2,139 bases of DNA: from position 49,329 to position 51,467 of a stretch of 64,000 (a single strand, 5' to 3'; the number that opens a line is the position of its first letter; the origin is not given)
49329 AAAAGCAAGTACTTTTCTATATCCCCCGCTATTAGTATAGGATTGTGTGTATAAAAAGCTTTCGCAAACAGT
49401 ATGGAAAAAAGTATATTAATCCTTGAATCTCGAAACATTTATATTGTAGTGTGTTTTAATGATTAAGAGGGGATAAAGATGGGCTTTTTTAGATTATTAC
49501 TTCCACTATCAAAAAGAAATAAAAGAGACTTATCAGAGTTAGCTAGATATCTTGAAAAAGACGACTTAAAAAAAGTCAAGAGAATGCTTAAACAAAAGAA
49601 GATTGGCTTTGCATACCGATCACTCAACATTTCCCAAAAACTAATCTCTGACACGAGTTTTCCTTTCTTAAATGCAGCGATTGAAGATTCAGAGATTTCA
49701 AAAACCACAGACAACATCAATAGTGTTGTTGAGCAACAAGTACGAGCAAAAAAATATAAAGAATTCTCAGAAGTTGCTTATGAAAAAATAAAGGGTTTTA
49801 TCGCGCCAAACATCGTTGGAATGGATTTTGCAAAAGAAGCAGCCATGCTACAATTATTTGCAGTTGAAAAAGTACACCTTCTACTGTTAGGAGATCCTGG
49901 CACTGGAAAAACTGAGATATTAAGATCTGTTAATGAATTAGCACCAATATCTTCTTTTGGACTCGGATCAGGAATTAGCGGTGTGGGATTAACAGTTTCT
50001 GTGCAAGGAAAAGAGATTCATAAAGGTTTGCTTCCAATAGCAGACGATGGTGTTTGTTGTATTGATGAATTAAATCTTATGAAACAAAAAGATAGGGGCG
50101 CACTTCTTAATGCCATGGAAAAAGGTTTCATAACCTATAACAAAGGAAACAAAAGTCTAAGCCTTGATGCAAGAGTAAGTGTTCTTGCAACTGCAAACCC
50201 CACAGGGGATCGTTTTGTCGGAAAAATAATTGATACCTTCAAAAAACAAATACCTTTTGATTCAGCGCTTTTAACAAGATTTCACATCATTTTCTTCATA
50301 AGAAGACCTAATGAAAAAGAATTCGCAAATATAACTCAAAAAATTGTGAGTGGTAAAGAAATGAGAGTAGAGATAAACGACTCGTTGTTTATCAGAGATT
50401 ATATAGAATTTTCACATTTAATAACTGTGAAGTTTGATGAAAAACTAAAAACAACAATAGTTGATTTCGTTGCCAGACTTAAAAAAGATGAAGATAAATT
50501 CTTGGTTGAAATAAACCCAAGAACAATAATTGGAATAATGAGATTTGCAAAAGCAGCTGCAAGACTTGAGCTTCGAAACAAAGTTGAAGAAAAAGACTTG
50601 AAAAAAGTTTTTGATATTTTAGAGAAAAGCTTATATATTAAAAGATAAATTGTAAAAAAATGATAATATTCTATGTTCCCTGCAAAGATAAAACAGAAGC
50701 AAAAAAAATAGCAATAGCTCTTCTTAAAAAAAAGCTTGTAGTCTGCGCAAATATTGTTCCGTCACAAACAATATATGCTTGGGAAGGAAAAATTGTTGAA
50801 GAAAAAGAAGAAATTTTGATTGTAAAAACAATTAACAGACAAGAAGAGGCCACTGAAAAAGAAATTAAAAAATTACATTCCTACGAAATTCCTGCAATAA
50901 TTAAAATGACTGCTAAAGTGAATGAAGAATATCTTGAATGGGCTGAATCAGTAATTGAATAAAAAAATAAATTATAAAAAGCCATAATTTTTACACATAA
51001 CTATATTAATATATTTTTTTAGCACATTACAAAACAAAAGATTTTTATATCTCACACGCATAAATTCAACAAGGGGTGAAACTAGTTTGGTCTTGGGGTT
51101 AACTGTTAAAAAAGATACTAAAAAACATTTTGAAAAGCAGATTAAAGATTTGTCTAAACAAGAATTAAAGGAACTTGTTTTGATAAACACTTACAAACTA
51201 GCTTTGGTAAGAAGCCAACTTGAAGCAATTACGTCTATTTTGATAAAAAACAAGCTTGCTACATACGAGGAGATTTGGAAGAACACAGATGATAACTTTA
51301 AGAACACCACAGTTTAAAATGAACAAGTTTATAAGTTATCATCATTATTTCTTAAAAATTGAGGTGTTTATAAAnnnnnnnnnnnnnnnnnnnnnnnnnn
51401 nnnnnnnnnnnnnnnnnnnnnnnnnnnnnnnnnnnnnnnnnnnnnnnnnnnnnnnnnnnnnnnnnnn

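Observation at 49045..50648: Split or mini MCM: AAA+ core without N-terminal OB/Zn domain, plus a separate divergently encoded WH-like ORF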

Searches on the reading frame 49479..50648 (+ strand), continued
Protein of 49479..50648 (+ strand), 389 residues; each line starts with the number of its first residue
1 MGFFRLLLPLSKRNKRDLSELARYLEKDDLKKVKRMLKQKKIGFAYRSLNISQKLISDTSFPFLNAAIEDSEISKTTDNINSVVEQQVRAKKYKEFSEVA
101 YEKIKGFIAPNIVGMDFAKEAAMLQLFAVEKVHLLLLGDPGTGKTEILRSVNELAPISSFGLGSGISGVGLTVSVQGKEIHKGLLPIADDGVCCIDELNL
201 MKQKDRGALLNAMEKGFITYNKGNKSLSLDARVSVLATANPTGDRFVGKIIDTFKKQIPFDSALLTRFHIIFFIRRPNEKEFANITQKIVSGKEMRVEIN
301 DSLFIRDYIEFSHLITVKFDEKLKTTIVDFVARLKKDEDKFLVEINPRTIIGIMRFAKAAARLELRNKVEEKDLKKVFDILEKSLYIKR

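Call 78: find_encoding_contigs(protein=P0218, flank=10000, max_places=2)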
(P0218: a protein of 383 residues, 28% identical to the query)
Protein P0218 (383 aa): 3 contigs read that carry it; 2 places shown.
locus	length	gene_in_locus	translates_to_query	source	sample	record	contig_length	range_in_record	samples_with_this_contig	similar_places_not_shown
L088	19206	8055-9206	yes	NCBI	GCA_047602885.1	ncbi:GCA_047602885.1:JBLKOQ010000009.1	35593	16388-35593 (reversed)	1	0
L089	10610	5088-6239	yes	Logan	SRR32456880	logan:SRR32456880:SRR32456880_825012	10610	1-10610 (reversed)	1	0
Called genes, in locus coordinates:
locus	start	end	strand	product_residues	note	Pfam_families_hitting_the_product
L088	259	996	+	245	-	-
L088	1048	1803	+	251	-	-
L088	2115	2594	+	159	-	PF08281:Sigma70_r4_2 (faint), PF13384:HTH_23 (faint)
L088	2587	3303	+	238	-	-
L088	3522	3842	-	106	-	-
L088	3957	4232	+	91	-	-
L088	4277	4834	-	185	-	-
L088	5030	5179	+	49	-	-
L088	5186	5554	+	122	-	-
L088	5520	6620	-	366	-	PF00814:TsaD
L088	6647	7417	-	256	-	PF11848:DUF3368 (faint)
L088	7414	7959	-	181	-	-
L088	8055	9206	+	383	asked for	PF00493:MCM, PF17855:MCM_lid (weak)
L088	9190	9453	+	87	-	-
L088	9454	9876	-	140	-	-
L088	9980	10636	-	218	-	PF00303:Thymidylat_synt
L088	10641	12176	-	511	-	-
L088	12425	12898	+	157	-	PF01037:AsnC_trans_reg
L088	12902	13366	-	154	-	-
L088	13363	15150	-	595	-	PF00009:GTP_EFTU, PF01926:MMR_HSR1 (weak), PF03144:GTP_EFTU_D2 (weak), PF11987:IF-2, PF14578:GTP_EFTU_D4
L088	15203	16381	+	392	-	PF02005:TRM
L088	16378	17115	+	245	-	PF21003:NucS_N, PF01939:NucS_C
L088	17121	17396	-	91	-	PF00736:EF1_GNE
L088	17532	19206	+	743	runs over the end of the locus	PF19027:DUF5752 (faint)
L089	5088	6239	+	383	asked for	PF00493:MCM, PF17855:MCM_lid (weak)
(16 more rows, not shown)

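Call 79: find_encoding_contigs(protein=P0302, flank=10000, max_places=1)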
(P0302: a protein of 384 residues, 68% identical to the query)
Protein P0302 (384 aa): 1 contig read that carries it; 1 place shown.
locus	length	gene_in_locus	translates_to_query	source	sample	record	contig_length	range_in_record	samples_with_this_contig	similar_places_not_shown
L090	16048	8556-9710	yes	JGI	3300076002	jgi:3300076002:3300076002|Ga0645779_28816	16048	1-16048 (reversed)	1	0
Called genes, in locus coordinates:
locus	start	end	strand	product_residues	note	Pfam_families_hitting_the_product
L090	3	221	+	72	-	?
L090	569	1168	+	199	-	PF01022:HTH_5 (weak), PF12840:HTH_20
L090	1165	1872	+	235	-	-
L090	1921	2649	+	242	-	-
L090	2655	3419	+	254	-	-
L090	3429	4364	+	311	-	-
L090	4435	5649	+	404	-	-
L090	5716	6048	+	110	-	-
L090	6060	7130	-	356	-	PF00814:TsaD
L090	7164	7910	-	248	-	PF11848:DUF3368 (weak)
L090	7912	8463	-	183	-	-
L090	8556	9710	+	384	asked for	PF00493:MCM, PF17855:MCM_lid (weak)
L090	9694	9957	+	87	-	-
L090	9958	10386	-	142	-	-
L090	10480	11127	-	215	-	PF00303:Thymidylat_synt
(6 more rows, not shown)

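Call 85: list_cluster_members(proteins=[P0264, P0283, P0292, P0248, P0267, P0250, P0296, P0240, P0253, P0268])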
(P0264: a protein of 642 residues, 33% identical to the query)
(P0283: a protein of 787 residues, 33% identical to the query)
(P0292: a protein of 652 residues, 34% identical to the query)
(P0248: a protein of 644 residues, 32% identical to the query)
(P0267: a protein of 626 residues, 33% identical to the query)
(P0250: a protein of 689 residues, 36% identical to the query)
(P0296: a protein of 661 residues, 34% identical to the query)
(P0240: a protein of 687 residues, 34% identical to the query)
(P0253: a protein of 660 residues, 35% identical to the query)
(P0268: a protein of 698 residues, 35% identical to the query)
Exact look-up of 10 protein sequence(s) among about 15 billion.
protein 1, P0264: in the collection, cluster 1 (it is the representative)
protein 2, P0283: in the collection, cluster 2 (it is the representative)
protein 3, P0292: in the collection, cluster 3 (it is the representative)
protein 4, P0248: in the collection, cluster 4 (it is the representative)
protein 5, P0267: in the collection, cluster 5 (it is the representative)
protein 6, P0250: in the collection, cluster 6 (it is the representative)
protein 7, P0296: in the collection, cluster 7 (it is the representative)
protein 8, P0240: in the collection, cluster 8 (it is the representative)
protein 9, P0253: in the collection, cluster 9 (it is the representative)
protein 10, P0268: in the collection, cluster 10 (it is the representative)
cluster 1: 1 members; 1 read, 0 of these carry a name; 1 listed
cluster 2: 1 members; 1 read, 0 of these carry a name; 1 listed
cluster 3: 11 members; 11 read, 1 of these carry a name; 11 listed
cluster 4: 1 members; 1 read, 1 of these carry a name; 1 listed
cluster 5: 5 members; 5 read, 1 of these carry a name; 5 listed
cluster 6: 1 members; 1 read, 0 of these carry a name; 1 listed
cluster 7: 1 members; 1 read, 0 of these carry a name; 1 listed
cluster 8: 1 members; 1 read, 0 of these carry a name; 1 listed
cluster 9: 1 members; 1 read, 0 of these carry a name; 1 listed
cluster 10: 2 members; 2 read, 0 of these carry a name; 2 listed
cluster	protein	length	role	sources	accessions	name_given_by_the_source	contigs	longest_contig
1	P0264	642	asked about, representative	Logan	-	-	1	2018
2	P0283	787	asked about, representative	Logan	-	-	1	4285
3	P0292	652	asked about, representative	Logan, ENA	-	-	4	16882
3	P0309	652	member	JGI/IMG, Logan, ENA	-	replicative DNA helicase Mcm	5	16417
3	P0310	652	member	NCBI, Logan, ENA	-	-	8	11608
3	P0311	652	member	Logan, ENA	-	-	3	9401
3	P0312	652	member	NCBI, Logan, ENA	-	-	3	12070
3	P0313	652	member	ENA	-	-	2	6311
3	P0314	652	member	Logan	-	-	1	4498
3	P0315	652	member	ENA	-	-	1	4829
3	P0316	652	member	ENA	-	-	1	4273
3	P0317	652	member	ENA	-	-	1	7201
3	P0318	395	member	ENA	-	-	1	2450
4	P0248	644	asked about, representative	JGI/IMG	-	replicative DNA helicase Mcm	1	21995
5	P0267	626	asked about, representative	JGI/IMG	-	-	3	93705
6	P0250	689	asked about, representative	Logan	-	-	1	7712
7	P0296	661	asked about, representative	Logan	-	-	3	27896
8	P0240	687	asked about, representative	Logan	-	-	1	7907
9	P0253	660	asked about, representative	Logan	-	-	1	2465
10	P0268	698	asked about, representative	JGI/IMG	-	-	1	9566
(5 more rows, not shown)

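Call 86: find_encoding_contigs(protein=P0203, flank=10000, max_places=2)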
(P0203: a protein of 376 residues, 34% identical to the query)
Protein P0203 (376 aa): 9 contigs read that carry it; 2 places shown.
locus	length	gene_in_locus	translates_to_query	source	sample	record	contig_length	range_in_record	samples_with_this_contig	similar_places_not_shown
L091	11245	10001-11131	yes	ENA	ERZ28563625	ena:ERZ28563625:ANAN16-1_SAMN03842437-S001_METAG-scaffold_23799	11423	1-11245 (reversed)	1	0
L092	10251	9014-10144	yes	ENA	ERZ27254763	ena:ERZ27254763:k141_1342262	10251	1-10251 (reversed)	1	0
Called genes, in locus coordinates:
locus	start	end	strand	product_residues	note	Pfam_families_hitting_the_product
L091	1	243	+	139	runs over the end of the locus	?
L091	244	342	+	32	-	-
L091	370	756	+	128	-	-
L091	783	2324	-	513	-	-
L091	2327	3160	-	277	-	PF01207:Dus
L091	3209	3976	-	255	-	-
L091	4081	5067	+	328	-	PF01037:AsnC_trans_reg (faint)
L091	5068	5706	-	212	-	PF02308:MgtC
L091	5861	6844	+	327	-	PF14520:HHH_5 (faint), PF14229:DUF4332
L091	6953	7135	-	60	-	-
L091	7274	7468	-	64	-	PF06093:Spt4 (weak)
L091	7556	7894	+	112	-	-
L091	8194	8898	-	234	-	PF06026:Rib_5-P_isom_A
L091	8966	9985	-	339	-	-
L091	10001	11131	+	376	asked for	PF00493:MCM, PF17855:MCM_lid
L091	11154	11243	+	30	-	?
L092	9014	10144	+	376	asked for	PF00493:MCM, PF17855:MCM_lid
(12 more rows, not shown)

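Call 87: search_protein_families(library=pfam, proteins=[L091:8966-9985:-, L091:3209-3976:-, L091:783-2324:-, L088:7414-7959:-, L088:10641-12176:-, L088:9454-9876:-], max_evalue=0.1)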
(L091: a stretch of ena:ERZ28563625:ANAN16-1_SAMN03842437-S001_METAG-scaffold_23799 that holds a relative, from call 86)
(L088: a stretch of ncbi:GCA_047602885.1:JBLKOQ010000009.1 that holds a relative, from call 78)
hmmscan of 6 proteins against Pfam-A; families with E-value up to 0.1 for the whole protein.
L091:8966-9985:- (339 aa): 0 families

L091:3209-3976:- (255 aa): 0 families

L091:783-2324:- (513 aa): 0 families

L088:7414-7959:- (181 aa): 0 families

L088:10641-12176:- (511 aa): 0 families

L088:9454-9876:- (140 aa): 1 family
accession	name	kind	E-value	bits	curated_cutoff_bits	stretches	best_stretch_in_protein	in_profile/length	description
PF16545.11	CCM2_C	-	0.045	14.3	27.3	1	25-86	4-63/100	Cerebral cavernous malformation protein, harmonin-homology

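Call 94: search_dna_similar(query=window:49479-50648:+, collection=phages, mode=protein, max_rows=12)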
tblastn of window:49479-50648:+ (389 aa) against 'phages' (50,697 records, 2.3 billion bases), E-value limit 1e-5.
Records with a match: 12; places in all: 12; records where one place covers at least 80% of the query: 3.
Best place of each record, by identity: <60% 12.
By first word of the organism name: Thermococcus 3; Haloarcula 2; Haloferax 2; Methanocaldococcus 2; Haloarchaeal 1; Halorubrum 1; Altiarchaeum 1.
By host as written in the record: Halorubrum sp. 2; Haloferax sp. LR2-5 2; Methanocaldococcus fervens 2; Thermococcus sp. 'Bio pl 0405IT2' 2; Natrinema thermotolerans A29 1; Halorubrum sp. BL36 1; - 1; Thermococcus sp. Bio-pl-0405IT2 1.
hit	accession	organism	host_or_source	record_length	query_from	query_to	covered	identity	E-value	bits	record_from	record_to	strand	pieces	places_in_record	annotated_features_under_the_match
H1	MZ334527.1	Haloarcula tailed virus 3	Halorubrum sp.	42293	63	381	82%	27.7%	2e-18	94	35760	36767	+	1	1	MCM helicase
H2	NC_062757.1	Haloarcula tailed virus 3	Halorubrum sp.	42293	63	381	82%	27.7%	2e-18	94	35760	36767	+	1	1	DNA helicase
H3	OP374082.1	Haloarchaeal virus HJTV-4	Natrinema thermotolerans A29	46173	56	385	85%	26.6%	2e-16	87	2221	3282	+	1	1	AAA family ATPase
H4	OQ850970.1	Halorubrum tailed virus BLv36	Halorubrum sp. BL36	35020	87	387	77%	27.7%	4e-19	95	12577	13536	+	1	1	hypothetical protein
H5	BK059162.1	Altiarchaeum virus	groundwater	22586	91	385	76%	27.9%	2e-20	99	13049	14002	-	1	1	mini-chromosome maintainance protein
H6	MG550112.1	Haloferax tailed virus 1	Haloferax sp. LR2-5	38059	101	385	73%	28.7%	2e-21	102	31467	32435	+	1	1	MCM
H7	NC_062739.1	Haloferax tailed virus 1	Haloferax sp. LR2-5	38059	101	385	73%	28.7%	2e-21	102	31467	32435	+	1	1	DNA helicase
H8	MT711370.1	Methanocaldococcus fervens tailed virus 1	Methanocaldococcus fervens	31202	102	385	73%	26.7%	7e-16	86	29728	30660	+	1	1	hypothetical protein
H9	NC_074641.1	Methanocaldococcus fervens tailed virus 1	Methanocaldococcus fervens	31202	102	385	73%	26.7%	7e-16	86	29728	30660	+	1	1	hypothetical protein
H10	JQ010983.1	Thermococcus prieurii virus 1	Thermococcus sp. 'Bio pl 0405IT2'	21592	132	279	38%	28.8%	5e-9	64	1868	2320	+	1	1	C-terminal part of the MCM2-like helicase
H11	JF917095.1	Thermococcus prieurii virus 1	Thermococcus sp. Bio-pl-0405IT2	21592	132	279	38%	28.8%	5e-9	64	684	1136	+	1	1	predicted MCM2/3/5 family helicase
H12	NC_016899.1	Thermococcus prieurii virus 1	Thermococcus sp. 'Bio pl 0405IT2'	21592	132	279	38%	28.8%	5e-9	64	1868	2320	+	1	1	DNA helicase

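Call 95: search_dna_similar(query=window:49479-50648:+, collection=plasmids, mode=protein, max_rows=12)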
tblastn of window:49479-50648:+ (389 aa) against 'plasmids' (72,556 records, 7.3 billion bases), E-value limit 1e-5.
Records with a match: 23; places in all: 24; records where one place covers at least 80% of the query: 4.
Best place of each record, by identity: <60% 23.
By first word of the organism name: Haloarcula 4; Halorussus 3; Methanocaldococcus 3; Methanosphaera 2; Natrinema 2; Natronosalvus 2; Cetobacterium 2; Halopiger 1; Methanomethylovorans 1; Actinarchaeum 1; and 2 more.
By predicted mobility (MOB-suite, as given by PLSDB): non-mobilizable 23.
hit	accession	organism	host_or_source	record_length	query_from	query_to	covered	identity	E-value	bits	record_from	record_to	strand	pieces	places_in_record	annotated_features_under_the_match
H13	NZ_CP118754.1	Methanosphaera sp. ISO3-F5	-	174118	66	385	82%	29.5%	6e-30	129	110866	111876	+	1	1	minichromosome maintenance protein MCM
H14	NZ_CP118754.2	Methanosphaera sp. ISO3-F5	Ovis aries,Ovine rumen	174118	66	385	82%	29.5%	6e-30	129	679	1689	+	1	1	minichromosome maintenance protein MCM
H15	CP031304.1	Natrinema thermotolerans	Cell culture,Korean salt-fermented food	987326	56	385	85%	26.6%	5e-16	87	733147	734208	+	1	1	AAA family ATPase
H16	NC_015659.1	Halopiger xanaduensis SH-6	sediment of Lake Shangmatala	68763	97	381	73%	29.4%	4e-16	88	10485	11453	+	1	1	minichromosome maintenance protein MCM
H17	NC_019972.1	Methanomethylovorans hollandica DSM 15978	-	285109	101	385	73%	29.1%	2e-21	103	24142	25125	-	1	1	minichromosome maintenance protein MCM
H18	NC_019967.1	Natrinema pellirubrum DSM 15624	-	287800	66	385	82%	25.0%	2e-16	89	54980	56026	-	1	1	minichromosome maintenance protein MCM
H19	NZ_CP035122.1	Halorussus pelagicus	pure culture,salted brown alga Laminaria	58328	101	385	73%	28.1%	1e-14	84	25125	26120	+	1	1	minichromosome maintenance protein MCM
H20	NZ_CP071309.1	Actinarchaeum halophilum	soil,soil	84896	108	385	71%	28.8%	4e-20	100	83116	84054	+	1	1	minichromosome maintenance protein MCM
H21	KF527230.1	Thermococcus nautili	East Pacific Rise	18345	108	385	71%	28.6%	8e-16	87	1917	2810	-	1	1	MCM helicase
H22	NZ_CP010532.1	Haloarcula sp. CBA1115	monoisolate,Solar salt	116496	101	385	73%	27.7%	7e-21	102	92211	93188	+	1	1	minichromosome maintenance protein MCM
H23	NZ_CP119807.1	Halorussus lipolyticus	cell culture,coastal saline-alkali land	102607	101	385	73%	27.5%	2e-17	92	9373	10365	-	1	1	none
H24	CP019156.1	Haloarcula taiwanensis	single cell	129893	101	385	73%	27.2%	4e-21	103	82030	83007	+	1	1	ATP-dependent DNA helicase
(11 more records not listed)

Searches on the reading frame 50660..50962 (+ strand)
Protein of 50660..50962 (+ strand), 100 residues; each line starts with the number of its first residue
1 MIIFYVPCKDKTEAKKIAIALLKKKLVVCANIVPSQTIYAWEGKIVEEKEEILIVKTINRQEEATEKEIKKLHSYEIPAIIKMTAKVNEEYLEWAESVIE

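Call 3: search_protein_families(library=pfam, proteins=[window:50660-50962:+], max_evalue=0.1)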
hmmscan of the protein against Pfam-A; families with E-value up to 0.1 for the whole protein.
window:50660-50962:+ (100 aa): 2 families
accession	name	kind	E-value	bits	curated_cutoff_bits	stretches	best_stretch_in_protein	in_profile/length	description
PF03091.20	CutA1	-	1.1e-26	93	22.4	1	3-96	2-97/99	CutA1 divalent ion tolerance protein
PF13142.11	DUF3960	-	0.063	13.9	22.9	0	36-83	42-86/89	Domain of unknown function (DUF3960)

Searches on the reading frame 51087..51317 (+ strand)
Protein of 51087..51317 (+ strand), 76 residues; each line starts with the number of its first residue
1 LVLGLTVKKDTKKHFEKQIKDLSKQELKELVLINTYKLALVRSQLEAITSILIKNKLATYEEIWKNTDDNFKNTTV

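Call 3: search_protein_families(library=pfam, proteins=[window:51087-51317:+], max_evalue=0.1)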
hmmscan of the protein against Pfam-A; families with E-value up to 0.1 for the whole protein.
window:51087-51317:+ (76 aa): 2 families
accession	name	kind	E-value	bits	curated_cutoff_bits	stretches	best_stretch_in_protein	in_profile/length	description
PF04485.17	NblA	-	0.0036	18.2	25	1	14-44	12-41/50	Phycobilisome degradation protein nblA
PF16512.11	RhoGAP-FF1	-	0.043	14.8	30.1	0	50-73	18-41/80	p190-A and -B Rho GAPs FF domain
